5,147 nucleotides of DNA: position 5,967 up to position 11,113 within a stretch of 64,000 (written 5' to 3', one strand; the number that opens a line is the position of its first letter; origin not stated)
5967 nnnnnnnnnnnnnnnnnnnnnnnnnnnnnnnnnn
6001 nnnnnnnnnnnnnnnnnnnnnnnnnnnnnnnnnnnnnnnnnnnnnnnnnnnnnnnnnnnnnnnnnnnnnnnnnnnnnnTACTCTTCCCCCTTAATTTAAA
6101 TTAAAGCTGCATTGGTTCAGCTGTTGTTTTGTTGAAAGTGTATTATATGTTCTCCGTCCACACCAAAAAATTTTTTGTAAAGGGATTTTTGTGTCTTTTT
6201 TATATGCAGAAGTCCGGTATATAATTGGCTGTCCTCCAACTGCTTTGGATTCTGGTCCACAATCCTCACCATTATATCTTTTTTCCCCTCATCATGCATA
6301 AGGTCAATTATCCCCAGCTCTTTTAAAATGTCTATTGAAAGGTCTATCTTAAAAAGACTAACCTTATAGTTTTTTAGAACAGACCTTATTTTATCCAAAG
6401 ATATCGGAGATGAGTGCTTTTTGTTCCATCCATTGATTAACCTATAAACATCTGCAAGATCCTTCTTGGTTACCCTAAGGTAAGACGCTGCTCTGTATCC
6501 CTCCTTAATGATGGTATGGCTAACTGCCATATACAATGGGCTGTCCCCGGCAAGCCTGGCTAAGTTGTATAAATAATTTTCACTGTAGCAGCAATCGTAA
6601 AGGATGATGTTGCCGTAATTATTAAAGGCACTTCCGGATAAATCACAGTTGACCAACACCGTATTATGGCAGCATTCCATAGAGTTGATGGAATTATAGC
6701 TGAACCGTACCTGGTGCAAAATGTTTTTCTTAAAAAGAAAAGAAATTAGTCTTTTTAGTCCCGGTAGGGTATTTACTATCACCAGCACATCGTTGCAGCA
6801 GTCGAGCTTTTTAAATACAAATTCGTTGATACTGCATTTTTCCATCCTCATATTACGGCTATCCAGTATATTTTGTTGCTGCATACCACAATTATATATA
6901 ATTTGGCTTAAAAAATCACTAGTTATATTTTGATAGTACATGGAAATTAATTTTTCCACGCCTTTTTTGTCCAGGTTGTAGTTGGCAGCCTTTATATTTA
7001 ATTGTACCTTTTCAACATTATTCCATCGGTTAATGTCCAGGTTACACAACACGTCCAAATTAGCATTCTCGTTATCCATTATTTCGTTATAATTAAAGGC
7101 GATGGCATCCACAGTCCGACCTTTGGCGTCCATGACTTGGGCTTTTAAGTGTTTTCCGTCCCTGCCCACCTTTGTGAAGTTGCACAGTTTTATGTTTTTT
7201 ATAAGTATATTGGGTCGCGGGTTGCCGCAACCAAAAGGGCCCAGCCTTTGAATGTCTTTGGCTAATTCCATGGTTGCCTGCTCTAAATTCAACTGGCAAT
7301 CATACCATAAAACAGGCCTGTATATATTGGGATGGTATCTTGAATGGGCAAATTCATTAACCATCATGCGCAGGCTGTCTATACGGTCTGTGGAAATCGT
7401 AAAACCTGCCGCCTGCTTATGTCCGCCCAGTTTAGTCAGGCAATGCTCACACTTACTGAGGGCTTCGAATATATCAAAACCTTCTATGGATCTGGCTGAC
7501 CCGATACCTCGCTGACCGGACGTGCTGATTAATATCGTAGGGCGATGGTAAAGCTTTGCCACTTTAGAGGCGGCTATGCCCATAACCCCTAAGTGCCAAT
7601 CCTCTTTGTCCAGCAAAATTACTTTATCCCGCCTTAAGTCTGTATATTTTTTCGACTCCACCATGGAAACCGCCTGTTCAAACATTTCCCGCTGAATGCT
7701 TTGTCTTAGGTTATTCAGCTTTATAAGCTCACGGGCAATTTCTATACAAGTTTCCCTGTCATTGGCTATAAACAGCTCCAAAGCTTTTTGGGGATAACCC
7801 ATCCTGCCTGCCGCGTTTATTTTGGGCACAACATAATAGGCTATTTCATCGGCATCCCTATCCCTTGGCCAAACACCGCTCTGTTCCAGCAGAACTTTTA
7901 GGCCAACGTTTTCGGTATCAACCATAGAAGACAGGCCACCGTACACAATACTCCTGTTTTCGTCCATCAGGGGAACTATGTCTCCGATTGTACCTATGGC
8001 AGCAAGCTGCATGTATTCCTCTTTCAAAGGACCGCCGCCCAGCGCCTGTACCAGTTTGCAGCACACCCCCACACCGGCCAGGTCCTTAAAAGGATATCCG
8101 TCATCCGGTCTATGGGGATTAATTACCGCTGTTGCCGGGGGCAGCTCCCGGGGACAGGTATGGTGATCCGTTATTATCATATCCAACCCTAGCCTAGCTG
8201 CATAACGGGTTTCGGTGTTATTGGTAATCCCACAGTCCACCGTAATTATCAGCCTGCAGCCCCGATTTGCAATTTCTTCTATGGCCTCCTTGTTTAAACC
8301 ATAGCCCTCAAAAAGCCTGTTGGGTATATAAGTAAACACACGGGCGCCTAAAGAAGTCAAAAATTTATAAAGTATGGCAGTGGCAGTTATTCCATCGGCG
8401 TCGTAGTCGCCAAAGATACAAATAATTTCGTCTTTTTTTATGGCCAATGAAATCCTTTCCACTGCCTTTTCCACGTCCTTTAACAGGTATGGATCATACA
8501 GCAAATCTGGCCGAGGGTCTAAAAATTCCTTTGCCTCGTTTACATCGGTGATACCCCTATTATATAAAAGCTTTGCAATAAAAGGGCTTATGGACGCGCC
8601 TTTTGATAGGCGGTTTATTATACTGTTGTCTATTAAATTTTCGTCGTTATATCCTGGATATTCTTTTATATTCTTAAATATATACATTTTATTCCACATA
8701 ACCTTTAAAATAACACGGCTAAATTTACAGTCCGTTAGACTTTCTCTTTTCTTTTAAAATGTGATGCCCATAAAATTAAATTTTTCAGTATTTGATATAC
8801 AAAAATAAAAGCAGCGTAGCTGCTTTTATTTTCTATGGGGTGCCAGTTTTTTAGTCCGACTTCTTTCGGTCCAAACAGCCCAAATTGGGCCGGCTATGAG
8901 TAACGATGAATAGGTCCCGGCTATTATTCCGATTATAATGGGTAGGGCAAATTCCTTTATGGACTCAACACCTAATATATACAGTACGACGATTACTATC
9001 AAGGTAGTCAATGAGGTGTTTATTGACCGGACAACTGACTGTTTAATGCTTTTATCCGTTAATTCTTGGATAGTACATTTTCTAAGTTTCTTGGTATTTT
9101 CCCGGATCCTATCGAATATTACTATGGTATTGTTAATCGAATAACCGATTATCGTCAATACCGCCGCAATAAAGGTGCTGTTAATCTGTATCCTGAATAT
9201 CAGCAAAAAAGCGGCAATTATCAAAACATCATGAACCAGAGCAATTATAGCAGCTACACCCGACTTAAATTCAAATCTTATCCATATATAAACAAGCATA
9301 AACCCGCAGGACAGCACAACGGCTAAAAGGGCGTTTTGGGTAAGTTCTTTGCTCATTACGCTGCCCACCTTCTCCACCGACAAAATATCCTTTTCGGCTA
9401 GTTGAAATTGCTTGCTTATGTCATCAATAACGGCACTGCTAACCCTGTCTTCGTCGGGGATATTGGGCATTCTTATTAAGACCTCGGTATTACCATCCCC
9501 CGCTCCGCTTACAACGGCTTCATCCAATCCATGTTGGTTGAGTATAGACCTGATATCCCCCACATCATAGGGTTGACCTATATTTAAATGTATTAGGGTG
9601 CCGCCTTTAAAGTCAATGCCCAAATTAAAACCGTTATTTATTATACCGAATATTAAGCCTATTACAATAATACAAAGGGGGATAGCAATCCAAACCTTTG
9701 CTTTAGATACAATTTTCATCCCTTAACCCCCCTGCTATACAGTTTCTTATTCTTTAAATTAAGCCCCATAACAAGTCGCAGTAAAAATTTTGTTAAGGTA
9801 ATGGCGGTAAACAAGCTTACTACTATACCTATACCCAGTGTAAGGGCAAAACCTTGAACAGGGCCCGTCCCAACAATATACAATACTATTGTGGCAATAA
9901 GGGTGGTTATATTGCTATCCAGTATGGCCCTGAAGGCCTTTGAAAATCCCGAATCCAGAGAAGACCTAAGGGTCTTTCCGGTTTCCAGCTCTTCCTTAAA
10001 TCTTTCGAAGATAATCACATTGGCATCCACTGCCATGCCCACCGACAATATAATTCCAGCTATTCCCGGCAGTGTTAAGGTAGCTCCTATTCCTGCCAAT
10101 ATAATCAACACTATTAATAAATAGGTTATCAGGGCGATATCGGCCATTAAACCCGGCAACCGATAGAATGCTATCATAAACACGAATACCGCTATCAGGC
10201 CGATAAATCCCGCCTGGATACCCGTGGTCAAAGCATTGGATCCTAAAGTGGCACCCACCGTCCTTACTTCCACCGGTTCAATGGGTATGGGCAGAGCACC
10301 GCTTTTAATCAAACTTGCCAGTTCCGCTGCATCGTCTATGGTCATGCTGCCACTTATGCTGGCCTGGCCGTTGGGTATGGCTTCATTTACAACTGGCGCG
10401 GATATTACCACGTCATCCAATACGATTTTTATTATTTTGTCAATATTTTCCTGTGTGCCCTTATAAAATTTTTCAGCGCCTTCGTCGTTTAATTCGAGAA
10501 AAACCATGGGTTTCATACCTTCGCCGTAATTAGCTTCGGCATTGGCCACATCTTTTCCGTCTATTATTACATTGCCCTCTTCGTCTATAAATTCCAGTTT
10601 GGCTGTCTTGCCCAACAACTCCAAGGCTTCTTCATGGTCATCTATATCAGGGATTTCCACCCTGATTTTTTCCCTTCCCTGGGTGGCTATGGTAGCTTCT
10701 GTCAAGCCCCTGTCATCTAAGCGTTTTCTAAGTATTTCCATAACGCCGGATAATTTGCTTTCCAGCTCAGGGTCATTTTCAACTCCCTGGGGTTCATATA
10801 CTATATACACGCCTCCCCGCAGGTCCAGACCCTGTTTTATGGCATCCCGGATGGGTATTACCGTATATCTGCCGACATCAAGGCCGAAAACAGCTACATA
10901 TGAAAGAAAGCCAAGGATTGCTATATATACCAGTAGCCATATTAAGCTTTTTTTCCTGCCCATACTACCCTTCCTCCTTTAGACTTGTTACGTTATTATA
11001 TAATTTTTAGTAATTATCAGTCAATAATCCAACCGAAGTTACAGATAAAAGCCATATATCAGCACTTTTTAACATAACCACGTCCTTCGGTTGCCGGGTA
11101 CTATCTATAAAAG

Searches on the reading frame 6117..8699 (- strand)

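Call 39: search_protein_families(library=pfam, proteins=[window:6117-8699:-], max_evalue=0.0001)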
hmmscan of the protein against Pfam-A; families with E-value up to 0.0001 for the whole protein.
window:6117-8699:- (860 aa): 3 families
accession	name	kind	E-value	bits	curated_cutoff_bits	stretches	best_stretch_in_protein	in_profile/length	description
PF17768.7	RecJ_OB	-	8.6e-29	100.2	27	1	466-570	1-106/107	RecJ OB domain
PF01368.27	DHH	-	2.2e-26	93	28.1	1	93-237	2-125/125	DHH family, N-terminal domain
PF02272.25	DHHA1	-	6.8e-15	55.8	25.9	1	359-451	3-100/102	DHHA1 domain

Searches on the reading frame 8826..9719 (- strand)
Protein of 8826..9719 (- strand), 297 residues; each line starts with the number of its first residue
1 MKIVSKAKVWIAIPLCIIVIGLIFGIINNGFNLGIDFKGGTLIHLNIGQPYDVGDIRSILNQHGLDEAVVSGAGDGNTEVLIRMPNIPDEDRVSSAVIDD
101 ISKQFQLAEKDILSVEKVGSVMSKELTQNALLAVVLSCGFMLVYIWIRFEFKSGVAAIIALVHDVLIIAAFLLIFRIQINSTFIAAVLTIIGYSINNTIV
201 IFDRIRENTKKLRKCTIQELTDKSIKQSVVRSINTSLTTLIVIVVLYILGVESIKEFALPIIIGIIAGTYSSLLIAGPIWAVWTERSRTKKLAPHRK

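Call 39: search_protein_families(library=pfam, proteins=[window:8826-9719:-], max_evalue=0.0001)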
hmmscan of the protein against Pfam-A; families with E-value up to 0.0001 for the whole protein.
window:8826-9719:- (297 aa): 2 families
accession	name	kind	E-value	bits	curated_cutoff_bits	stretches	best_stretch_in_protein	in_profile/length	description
PF02355.23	SecD_SecF_C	-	2.2e-64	216.8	20.5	1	103-285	7-188/189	Protein export membrane protein SecD/SecF, C-terminal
PF07549.19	Sec_GG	-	2.2e-06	27.4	20.3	1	25-43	2-20/28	SecD/SecF GG Motif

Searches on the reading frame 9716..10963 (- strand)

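Call 39: search_protein_families(library=pfam, proteins=[window:9716-10963:-], max_evalue=0.0001)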
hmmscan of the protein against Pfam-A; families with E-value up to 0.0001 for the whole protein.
window:9716-10963:- (415 aa): 4 families
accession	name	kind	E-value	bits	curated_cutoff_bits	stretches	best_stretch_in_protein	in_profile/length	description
PF22599.2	SecDF_P1_head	-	4.8e-27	94.6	27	1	131-226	18-114/114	SecDF, P1 head subdomain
PF21760.3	SecD_1st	-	2e-18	66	27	1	74-128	4-58/60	Protein translocase subunit SecDF, P1 domain, N-terminal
PF02355.23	SecD_SecF_C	-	2.2e-14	53.7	20.5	1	230-395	15-183/189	Protein export membrane protein SecD/SecF, C-terminal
PF03176.21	MMPL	-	2.5e-09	37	20.5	1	251-394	148-298/333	MMPL family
